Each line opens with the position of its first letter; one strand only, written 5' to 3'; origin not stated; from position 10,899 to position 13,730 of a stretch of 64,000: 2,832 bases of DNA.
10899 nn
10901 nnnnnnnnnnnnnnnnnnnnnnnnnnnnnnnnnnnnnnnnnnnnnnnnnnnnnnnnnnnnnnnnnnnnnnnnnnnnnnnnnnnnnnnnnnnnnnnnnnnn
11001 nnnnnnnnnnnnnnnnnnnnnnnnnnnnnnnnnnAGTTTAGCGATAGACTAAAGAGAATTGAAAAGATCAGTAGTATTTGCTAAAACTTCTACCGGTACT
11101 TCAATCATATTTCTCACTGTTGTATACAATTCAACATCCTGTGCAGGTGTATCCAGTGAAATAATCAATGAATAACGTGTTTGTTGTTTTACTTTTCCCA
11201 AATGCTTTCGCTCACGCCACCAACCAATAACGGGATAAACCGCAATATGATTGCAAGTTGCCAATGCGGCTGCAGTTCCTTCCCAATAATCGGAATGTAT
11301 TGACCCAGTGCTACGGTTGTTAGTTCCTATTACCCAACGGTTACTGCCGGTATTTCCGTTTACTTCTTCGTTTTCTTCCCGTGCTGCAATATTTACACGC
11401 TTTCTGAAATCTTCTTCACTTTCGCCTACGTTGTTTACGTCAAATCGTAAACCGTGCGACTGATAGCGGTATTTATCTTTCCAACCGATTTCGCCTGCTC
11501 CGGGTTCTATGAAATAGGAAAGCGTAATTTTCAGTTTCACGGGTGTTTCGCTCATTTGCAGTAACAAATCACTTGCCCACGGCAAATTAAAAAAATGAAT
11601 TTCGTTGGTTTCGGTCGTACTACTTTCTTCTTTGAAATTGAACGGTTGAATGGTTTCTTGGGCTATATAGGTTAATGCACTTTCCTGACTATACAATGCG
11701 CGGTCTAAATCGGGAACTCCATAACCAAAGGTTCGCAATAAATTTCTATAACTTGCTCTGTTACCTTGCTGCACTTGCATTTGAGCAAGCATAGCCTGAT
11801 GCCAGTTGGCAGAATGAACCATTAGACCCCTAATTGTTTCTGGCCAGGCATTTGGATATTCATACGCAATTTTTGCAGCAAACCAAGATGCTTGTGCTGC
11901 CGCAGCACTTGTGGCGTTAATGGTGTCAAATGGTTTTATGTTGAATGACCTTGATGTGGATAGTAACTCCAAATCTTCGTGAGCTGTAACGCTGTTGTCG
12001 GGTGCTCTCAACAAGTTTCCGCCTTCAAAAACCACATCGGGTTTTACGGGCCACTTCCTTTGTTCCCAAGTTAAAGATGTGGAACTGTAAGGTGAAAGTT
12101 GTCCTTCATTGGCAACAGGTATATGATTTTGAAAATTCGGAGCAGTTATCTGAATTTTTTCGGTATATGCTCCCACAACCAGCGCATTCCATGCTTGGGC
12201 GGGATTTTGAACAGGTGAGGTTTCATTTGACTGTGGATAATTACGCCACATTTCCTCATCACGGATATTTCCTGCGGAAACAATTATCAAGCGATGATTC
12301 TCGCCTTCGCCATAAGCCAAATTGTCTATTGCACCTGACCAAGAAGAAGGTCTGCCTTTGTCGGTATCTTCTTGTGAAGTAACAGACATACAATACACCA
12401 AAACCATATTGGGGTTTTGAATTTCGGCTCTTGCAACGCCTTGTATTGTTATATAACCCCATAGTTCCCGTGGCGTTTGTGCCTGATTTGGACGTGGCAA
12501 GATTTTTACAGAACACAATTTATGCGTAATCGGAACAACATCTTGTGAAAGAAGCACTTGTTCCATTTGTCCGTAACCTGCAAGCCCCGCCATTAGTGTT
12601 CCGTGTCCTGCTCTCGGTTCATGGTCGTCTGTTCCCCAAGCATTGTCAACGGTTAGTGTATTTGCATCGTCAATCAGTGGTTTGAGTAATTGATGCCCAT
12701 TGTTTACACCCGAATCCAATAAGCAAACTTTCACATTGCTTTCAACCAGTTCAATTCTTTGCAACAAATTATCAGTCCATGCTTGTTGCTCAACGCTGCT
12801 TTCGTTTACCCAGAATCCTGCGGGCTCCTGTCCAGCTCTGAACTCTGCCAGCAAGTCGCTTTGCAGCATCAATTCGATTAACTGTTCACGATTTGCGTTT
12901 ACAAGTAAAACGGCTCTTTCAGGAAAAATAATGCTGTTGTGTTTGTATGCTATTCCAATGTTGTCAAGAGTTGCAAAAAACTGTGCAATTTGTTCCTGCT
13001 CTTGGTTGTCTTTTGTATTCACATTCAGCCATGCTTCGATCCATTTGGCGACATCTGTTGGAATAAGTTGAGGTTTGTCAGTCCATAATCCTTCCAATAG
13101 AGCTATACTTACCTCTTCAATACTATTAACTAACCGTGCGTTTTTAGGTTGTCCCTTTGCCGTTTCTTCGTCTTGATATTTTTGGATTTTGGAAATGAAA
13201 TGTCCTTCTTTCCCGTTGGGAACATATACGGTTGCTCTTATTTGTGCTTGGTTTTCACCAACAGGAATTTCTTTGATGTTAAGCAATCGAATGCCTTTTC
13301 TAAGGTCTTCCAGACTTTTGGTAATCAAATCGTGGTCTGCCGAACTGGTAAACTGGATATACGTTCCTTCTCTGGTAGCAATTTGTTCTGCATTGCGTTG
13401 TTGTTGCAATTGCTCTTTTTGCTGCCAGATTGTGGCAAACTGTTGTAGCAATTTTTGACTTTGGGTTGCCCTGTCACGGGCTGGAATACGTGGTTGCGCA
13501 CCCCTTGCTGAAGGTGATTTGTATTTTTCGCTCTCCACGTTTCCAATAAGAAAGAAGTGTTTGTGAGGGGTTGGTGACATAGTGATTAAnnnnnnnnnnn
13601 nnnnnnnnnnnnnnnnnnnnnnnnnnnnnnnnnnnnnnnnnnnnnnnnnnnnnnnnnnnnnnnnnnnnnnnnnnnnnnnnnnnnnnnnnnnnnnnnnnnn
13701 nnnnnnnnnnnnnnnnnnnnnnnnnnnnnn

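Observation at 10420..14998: AT-rich XRE / AAA ATPase / S8 subtilase / 204-aa cassette: candidate uncharacterised defence or abortive-infection-type module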

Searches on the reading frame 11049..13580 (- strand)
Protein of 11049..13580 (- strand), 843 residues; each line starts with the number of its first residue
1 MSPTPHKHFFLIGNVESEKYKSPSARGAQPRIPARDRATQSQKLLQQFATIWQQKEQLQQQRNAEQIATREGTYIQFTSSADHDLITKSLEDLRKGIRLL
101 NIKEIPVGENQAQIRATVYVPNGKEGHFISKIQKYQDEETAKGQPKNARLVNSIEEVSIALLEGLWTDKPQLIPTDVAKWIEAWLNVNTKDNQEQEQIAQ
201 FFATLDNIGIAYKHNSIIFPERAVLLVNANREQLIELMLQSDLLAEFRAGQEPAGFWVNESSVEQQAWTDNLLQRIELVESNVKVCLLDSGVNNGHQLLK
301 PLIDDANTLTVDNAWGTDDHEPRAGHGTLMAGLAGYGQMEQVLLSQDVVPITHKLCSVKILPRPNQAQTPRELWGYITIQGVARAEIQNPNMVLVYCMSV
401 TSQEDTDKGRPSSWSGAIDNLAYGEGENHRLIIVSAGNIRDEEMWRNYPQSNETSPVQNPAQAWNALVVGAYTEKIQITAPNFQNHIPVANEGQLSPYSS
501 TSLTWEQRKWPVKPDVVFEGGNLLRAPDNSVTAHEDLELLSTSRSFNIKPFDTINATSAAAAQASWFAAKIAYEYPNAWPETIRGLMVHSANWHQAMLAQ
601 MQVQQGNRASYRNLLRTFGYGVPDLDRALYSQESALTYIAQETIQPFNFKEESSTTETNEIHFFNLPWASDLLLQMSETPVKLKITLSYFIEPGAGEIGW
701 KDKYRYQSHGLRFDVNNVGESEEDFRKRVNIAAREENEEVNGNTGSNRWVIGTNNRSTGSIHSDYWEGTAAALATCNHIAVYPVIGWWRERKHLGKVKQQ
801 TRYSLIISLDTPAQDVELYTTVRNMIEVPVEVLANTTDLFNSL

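Call 3: search_protein_families(library=padloc, proteins=[window:11049-13580:-], max_evalue=0.01)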
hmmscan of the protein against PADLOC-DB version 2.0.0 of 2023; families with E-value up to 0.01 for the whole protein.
window:11049-13580:- (843 aa): 5 families
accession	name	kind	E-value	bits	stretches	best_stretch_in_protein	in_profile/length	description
PDLC02198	IetS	-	2.5e-42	142.8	1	181-832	158-785/795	-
PDLC04233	IetS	-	2.5e-26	90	2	445-832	485-850/855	-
PDLC02201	IetS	-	2.2e-23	80.4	1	277-645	249-569/781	-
PDLC02197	IetS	-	5.2e-21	72.6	1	190-646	167-579/749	-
PDLC03014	subtilase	-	0.00059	17.4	1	282-592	173-376/391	-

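Call 4: search_protein_families(library=pfam, proteins=[window:11049-13580:-], max_evalue=0.01)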
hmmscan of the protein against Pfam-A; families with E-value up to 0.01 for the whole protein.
window:11049-13580:- (843 aa): 1 family
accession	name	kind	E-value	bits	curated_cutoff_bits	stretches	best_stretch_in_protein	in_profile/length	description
PF00082.27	Peptidase_S8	-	8e-63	212.9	21.8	1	281-621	2-288/288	Subtilase family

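Call 19: find_related_loci(query=window:11049-13580:-, collection=genome_contigs, flank=6000)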
Query window:11049-13580:- (843 aa) in genome_contigs; peptide patterns used: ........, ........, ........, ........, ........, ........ (x = any residue, [..] = any of these).
67 stretches matched a pattern; 25 encode a relative of the query (tblastn E <= 1e-3); 24 distinct loci.
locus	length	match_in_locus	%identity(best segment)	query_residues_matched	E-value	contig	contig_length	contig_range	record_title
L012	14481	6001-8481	80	6-832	0e+0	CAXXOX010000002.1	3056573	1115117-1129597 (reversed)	MAG: Bacteroidales bacterium isolate 201d7cc5-cfe6-415f-8efa-99aa2e61e932 genome assembly, contig: contig_2, whole genom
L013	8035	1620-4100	83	6-832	0e+0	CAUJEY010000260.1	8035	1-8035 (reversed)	MAG: Bacteroidota bacterium isolate KLAP56 genome assembly, contig: KLAP56_120503, whole genome shotgun sequence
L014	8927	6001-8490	82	5-832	0e+0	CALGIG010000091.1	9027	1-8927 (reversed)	MAG TPA_asm: uncultured Prolixibacteraceae bacterium isolate SRR3330205_bin.168_CONCOCT_v1.1_MAG genome assembly, contig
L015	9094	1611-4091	81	6-832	0e+0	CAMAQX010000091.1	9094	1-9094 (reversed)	MAG: Lishizhenia tianjinensis isolate AE-24oct19-189 genome assembly, contig: AE-24oct19-C14314, whole genome shotgun se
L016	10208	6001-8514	78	6-832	0e+0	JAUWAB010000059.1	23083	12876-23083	MAG: Prolixibacteraceae bacterium isolate CSMAG_1283 CSMAG_1283_k141_929670_length_23083_cov_24.9770, whole genome shotg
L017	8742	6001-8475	79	6-832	0e+0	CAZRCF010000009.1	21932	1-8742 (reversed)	MAG TPA_asm: uncultured Lentimicrobiaceae bacterium isolate binchicken_co340_7 genome assembly, contig: NODE_1175_length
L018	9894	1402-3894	76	6-835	0e+0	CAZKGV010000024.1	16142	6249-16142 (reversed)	MAG TPA_asm: uncultured Acholeplasmataceae bacterium isolate binchicken_co39_59 genome assembly, contig: NODE_8780_lengt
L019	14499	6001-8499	79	6-832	0e+0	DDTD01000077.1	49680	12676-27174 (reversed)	MAG TPA_asm: Ignavibacteria bacterium UBA2373 UBA2373_contig_1318, whole genome shotgun sequence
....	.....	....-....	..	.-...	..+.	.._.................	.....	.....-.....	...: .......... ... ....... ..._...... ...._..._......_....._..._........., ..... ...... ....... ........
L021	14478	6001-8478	84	6-832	0e+0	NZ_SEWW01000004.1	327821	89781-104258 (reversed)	Aquirufa beregesia strain 50C-KIRBA NODE_4_length_327821_cov_134.665374, whole genome shotgun sequence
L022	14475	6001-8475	73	6-832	0e+0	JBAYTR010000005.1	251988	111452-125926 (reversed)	MAG: Bacteroidia bacterium isolate SO_2016_LW3_13 scaffold00048_LW162_2016, whole genome shotgun sequence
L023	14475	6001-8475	73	6-832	0e+0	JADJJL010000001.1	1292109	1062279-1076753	MAG: Saprospiraceae bacterium isolate Ejby_18-Q3-R6-50_BATAC.463 tig00000092-10-12928430, whole genome shotgun sequence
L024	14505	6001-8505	77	6-832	0e+0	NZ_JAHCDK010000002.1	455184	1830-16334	Flavobacterium sp. CYK-55 contig00002, whole genome shotgun sequence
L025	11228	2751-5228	81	6-832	0e+0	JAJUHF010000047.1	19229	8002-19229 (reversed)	MAG: Anseongella ginsenosidimutans isolate bin57 k141_597413_length_19229_cov_223.0000, whole genome shotgun sequence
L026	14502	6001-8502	79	2-832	0e+0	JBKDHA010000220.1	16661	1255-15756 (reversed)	MAG: Bacteroidota bacterium isolate samp_2115_semibin_49 samp_2115_2243375, whole genome shotgun sequence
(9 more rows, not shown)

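Call 42: search_solved_structures(query=window:11049-13580:-, max_evalue=0.001)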
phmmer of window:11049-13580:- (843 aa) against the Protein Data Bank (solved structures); distinct sequences matched with E-value up to 0.001: 0.

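Call 47: find_homologous_proteins(query=window:11049-13580:-, max_evalue=1e-10)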
Query window:11049-13580:- (843 aa): 2771 proteins with E <= 1e-10 among 8000 candidates; the best 120 are listed.
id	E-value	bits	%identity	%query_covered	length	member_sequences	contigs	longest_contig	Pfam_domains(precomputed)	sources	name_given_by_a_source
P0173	0.0e+0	1932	100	100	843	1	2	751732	PF00082.28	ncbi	ncbi:MAG: S8 family peptidase [Flavobacteriales bacterium]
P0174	0.0e+0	1770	93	98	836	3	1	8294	PF00082.28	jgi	jgi:hypothetical protein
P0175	0.0e+0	1697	88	98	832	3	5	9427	PF00082.28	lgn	-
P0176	0.0e+0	1670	87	98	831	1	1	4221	PF00082.28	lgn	-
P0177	0.0e+0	1638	79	91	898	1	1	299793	PF00082.28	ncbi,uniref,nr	ncbi:S8 family peptidase [Cytophagales bacterium LB-30]|uniref:S8 family peptidase n=1 Tax=Shiella a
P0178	0.0e+0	1637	86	98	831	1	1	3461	PF00082.28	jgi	jgi:hypothetical protein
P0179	0.0e+0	1635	85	98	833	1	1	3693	PF00082.28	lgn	-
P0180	0.0e+0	1635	85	98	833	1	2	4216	PF00082.28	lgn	-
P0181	0.0e+0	1633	87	96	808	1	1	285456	PF00082.28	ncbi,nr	ncbi:MAG: S8 family peptidase [Bacteroidetes bacterium]|nr:S8 family peptidase [Bacteroidota bacteri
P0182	0.0e+0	1625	85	98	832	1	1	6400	PF00082.28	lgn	-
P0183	0.0e+0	1622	85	98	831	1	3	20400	PF00082.28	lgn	-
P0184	0.0e+0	1620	84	98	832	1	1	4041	PF00082.28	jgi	-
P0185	0.0e+0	1620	84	98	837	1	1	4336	PF00082.28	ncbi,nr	ncbi:MAG: S8 family peptidase [Bacteroidetes bacterium]|nr:S8 family peptidase [Bacteroidota bacteri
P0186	0.0e+0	1616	84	98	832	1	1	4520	PF00082.28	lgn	-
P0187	0.0e+0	1615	84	98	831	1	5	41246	PF00082.28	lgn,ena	-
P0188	0.0e+0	1612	84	98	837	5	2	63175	PF00082.28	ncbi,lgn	-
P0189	0.0e+0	1610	83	98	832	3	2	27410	PF00082.28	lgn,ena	-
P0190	0.0e+0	1609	79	91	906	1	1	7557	PF00082.28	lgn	-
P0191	0.0e+0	1604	83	98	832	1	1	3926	PF00082.28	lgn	-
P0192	0.0e+0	1603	84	98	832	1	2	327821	PF00082.28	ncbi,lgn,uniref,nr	ncbi:S8 family peptidase [Cytophagaceae bacterium 50C-KIRBA]|uniref:S8 family peptidase n=1 Tax=Aqui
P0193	0.0e+0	1603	83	98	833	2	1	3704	PF00082.28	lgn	-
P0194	0.0e+0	1598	83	99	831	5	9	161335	PF00082.28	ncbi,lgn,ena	-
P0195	0.0e+0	1596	83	98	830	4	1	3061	PF00082.28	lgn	-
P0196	0.0e+0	1595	83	98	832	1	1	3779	PF00082.28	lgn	-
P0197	0.0e+0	1594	82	98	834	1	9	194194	PF00082.28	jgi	jgi:hypothetical protein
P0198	0.0e+0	1591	83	98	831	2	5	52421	PF00082.28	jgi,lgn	jgi:hypothetical protein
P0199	0.0e+0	1584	82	98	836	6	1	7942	PF00082.28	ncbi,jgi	jgi:hypothetical protein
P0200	0.0e+0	1583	82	98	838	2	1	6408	PF00082.28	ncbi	-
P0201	0.0e+0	1581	85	96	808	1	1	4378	PF00082.28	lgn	-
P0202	0.0e+0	1580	82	98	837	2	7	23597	PF00082.28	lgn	-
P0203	0.0e+0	1579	82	98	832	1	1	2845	PF00082.28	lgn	-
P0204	0.0e+0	1579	83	98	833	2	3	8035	PF00082.28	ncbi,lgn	-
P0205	0.0e+0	1573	78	91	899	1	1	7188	PF00082.28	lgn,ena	-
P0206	0.0e+0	1573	77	91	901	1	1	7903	PF00082.28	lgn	-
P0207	0.0e+0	1571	83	98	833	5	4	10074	PF00082.28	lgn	-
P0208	0.0e+0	1570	82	98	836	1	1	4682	PF00082.28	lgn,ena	-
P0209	0.0e+0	1566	74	98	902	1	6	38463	PF00082.28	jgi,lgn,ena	-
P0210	0.0e+0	1564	82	98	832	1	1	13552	PF27160.1,PF00082.28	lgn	-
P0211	0.0e+0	1563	82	98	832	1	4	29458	PF27160.1,PF00082.28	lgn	-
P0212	0.0e+0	1562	81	98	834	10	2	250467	PF00082.28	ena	-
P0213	0.0e+0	1561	78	91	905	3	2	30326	PF00082.28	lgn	-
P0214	0.0e+0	1561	82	98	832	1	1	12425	PF27160.1,PF00082.28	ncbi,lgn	-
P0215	0.0e+0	1560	81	98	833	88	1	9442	PF00082.28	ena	-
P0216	0.0e+0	1560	81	98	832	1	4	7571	PF27160.1,PF00082.28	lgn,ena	-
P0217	0.0e+0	1560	77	91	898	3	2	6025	PF00082.28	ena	-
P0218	0.0e+0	1560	81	98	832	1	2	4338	PF00082.28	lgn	-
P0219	0.0e+0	1560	81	98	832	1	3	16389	PF00082.28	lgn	-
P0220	0.0e+0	1560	84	96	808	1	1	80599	PF00082.28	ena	-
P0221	0.0e+0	1560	81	98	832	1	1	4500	PF27160.1,PF00082.28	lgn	-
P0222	0.0e+0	1559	81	98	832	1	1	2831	PF27160.1,PF00082.28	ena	-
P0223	0.0e+0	1559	82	98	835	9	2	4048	PF00082.28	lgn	-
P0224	0.0e+0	1558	81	98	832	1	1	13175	PF27160.1,PF00082.28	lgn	-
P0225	0.0e+0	1558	81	98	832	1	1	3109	PF00082.28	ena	-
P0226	0.0e+0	1558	81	98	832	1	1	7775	PF27160.1,PF00082.28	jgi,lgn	-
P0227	0.0e+0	1557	82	98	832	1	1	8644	PF00082.28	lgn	-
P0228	0.0e+0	1557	81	98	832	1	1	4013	PF00082.28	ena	-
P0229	0.0e+0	1557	81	98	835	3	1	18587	PF00082.28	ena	-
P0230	0.0e+0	1557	81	98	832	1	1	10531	PF00082.28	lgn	-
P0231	0.0e+0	1557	81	98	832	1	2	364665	PF27160.1,PF00082.28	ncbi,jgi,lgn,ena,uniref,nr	ncbi:S8 family peptidase [Sphingobacterium sp. UBA7038]|uniref:S8 family peptidase n=1 Tax=Sphingoba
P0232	0.0e+0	1557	82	98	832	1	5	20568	PF27160.1,PF00082.28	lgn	-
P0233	0.0e+0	1557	81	98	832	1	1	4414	PF00082.28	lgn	-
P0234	0.0e+0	1557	81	98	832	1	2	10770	PF27160.1,PF00082.28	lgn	-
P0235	0.0e+0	1556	81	98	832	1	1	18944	PF27160.1,PF00082.28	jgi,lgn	-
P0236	0.0e+0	1556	81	98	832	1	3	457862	PF27160.1,PF00082.28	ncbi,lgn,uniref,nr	ncbi:S8 family peptidase [Parapedobacter sp. ISTM3]|uniref:S8 family peptidase n=1 Tax=Parapedobacte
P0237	0.0e+0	1555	81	98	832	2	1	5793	PF27160.1,PF00082.28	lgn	-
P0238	0.0e+0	1555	81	98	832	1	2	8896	PF00082.28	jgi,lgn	-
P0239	0.0e+0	1555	81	98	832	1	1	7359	PF27160.1,PF00082.28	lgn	-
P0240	0.0e+0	1555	81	98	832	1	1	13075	PF27160.1,PF00082.28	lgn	-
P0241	0.0e+0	1554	81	98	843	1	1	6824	PF00082.28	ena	-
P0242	0.0e+0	1554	80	98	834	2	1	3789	PF27160.1,PF00082.28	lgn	-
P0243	0.0e+0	1553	80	98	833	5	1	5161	PF00082.28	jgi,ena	-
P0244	0.0e+0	1553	81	98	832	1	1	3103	PF00082.28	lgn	-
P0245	0.0e+0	1553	81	98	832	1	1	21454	PF00082.28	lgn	-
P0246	0.0e+0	1552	81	98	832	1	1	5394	PF27160.1,PF00082.28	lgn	-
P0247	0.0e+0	1552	81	98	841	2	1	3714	PF00082.28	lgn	-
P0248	0.0e+0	1551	81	98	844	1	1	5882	PF00082.28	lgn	-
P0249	0.0e+0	1547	80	98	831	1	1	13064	PF00082.28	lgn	-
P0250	0.0e+0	1547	80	98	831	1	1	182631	PF00082.28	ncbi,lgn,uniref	ncbi:S8 family peptidase [Myroides odoratimimus]|uniref:S8 family peptidase n=1 Tax=Myroides odorati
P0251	0.0e+0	1544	77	91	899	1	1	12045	PF00082.28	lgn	-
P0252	0.0e+0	1544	80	98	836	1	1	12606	PF27160.1,PF00082.28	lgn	-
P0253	0.0e+0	1543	77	91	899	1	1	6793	PF00082.28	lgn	-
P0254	0.0e+0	1542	79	98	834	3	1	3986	PF00082.28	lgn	-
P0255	0.0e+0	1542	80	98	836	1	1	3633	PF00082.28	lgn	-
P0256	0.0e+0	1542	80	98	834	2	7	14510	PF00082.28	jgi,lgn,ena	-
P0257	0.0e+0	1542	83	94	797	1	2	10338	PF00082.28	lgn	-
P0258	0.0e+0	1542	80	98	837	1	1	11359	PF27160.1,PF00082.28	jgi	jgi:hypothetical protein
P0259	0.0e+0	1541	80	98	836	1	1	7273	PF00082.28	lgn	-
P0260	0.0e+0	1540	81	98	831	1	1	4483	PF00082.28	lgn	-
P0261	0.0e+0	1540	73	98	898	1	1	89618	PF00082.28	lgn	-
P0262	0.0e+0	1539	81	98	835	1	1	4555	PF00082.28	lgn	-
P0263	0.0e+0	1539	81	98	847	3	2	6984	PF00082.28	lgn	-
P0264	0.0e+0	1538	77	91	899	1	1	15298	PF00082.28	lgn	-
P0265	0.0e+0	1538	80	98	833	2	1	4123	PF00082.28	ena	-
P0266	0.0e+0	1538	80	98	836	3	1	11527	PF27160.1,PF00082.28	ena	-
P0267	0.0e+0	1536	81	98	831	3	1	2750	PF27160.1,PF00082.28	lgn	-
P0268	0.0e+0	1531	79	98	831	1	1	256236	PF00082.28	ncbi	-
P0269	0.0e+0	1531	78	90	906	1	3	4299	PF00082.28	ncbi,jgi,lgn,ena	jgi:hypothetical protein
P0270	0.0e+0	1529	80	98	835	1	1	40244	PF00082.28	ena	-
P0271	0.0e+0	1523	75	91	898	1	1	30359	PF00082.28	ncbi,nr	ncbi:MAG: S8 family peptidase [Bacteroidia bacterium]|nr:S8 family peptidase [Bacteroidia bacterium]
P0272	0.0e+0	1523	80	98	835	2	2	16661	PF00082.28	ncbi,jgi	ncbi:MAG: S8 family peptidase [Bacteroidota bacterium]|jgi:hypothetical protein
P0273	0.0e+0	1522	74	91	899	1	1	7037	PF00082.28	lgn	-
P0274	0.0e+0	1522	79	98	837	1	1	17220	PF00082.28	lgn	-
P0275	0.0e+0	1518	79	98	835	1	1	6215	PF00082.28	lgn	-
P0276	0.0e+0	1515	78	98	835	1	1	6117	PF00082.28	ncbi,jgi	jgi:hypothetical protein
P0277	0.0e+0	1514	78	98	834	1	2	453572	PF00082.28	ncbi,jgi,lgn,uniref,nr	ncbi:S8 family peptidase [Empedobacter brevis]|uniref:S8 family peptidase n=1 Tax=Empedobacter brevi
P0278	0.0e+0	1513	80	98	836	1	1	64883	PF00082.28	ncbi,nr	ncbi:MAG: S8 family peptidase [Saprospiraceae bacterium]|nr:S8 family peptidase [Saprospiraceae bact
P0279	0.0e+0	1513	80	98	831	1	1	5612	PF00082.28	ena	-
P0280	0.0e+0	1510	74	91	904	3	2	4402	PF00082.28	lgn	-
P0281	0.0e+0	1504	75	91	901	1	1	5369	PF00082.28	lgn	-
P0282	0.0e+0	1504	79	98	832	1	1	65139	PF00082.28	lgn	-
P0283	0.0e+0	1503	79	98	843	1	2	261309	PF00082.28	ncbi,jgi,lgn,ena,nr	ncbi:MAG: S8 family peptidase [Bacteroidales bacterium]|nr:S8 family peptidase [Bacteroidales bacter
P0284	0.0e+0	1502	79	98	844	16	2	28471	PF00082.28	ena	-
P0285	0.0e+0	1502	77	98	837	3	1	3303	PF00082.28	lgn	-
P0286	0.0e+0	1499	78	98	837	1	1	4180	PF27160.1,PF00082.28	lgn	-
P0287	0.0e+0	1498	77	98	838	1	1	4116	PF27160.1,PF00082.28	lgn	-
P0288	0.0e+0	1498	79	98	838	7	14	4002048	PF00082.28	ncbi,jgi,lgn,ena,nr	ncbi:MAG: S8 family peptidase [Ignavibacteria bacterium]|jgi:hypothetical protein|nr:S8 family pepti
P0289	0.0e+0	1497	80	96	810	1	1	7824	PF00082.28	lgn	-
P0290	0.0e+0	1495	79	98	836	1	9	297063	PF00082.28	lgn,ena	-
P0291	0.0e+0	1495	77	98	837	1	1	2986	PF00082.28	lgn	-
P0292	0.0e+0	1495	77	98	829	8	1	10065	PF27160.1,PF00082.28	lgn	-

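Call 52: search_protein_families(library=ncbifam, proteins=[window:11049-13580:-], max_evalue=0.001)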
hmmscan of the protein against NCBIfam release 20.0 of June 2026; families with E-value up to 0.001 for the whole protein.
window:11049-13580:- (843 aa): 2 families
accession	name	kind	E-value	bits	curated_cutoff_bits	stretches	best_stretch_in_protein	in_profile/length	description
NF042956.1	IteS_antiphage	equivalog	3.1e-14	52.2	900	1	227-645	204-576/747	S8 family anti-phage peptidase IteS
TIGR03921.1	T7SS_mycosin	equivalog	2e-07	30.5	278.75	1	283-478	15-188/353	type VII secretion-associated serine protease mycosin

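Call 67: predict_structure(alignment_id=A4)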
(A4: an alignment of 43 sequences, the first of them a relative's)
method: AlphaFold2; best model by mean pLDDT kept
length: 843 residues; sequences in the alignment: 43
mean_pLDDT: 38.9   pTM: 0.31
mean pLDDT of the five models: 38.9, 35.6, 33.7, 32.9, 30.3
residues with pLDDT >= 90: 0; 70-90: 92; 50-70: 98; < 50: 653
segments of 3 or more residues with pLDDT < 50: 1-35, 58-70, 162-172, 241-673, 679-767, 775-843
pLDDT, mean of each block of 10 residues (from residue 1): 31 30 32 46 61 53 35 74 77 68 74 80 72 62 58 69 41 62 66 78 84 74 70 64 31 22 29 29 25 21 26 24 24 25 29 26 29 30 29 31 29 27 29 31 30 30 21 24 30 25 24 31 27 26 26 26 36 35 26 30 39 34 29 25 24 29 35 51 40 28 27 40 43 34 28 29 45 47 29 27 32 36 33 33 36
secondary structure, 60 per line:
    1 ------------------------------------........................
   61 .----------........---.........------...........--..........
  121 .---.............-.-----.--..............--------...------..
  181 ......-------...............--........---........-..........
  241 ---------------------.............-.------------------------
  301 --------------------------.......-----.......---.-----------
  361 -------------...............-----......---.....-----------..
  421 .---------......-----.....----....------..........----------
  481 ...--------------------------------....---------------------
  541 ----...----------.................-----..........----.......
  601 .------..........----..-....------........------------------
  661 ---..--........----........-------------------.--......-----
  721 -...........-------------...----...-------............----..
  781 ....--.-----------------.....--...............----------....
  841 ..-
elements in order (helices of 4 or more, strands of 3 or more residues): H37-61 E72-79 H83-91 E98-108 E111-121 H125-137 H148-153 E154-161 E179-186 H194-208 E211-218 E222-229 H231-240 H262-274 H327-333 H339-345 H374-388 E394-399 H403-407 E431-436 H442-446 H451-454 H461-470 E516-519 H558-574 H580-589 H594-601 H608-617 H625-628 H635-642 H668-675 E680-687 E710-715 H722-732 E763-769 H770-774 E779-784 E805-809 H812-826 H837-842

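Call 69: search_dna_similar(query=window:11049-13580:-, collection=phages, mode=protein, max_rows=15, max_evalue=1e-10)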
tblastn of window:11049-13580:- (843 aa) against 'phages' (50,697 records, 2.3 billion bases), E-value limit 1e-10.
Records with a match: 2; places in all: 2; records where one place covers at least 80% of the query: 1.
Best place of each record, by identity: <60% 2.
By first word of the organism name: Bacteriophage 1; Salmonella 1.
By host as written in the record: - 1; Salmonella enterica subsp. enterica serovar Kentucky 1.
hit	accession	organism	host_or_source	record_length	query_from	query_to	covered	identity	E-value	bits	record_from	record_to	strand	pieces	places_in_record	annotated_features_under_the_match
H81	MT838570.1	Bacteriophage sp.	human fecal samples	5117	72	826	90%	33.7%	1e-99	345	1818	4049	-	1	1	record has no annotation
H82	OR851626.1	Salmonella phage S.Kent 1-2-1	Salmonella enterica subsp. enterica ...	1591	490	831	41%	41.8%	3e-70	246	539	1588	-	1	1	record has no annotation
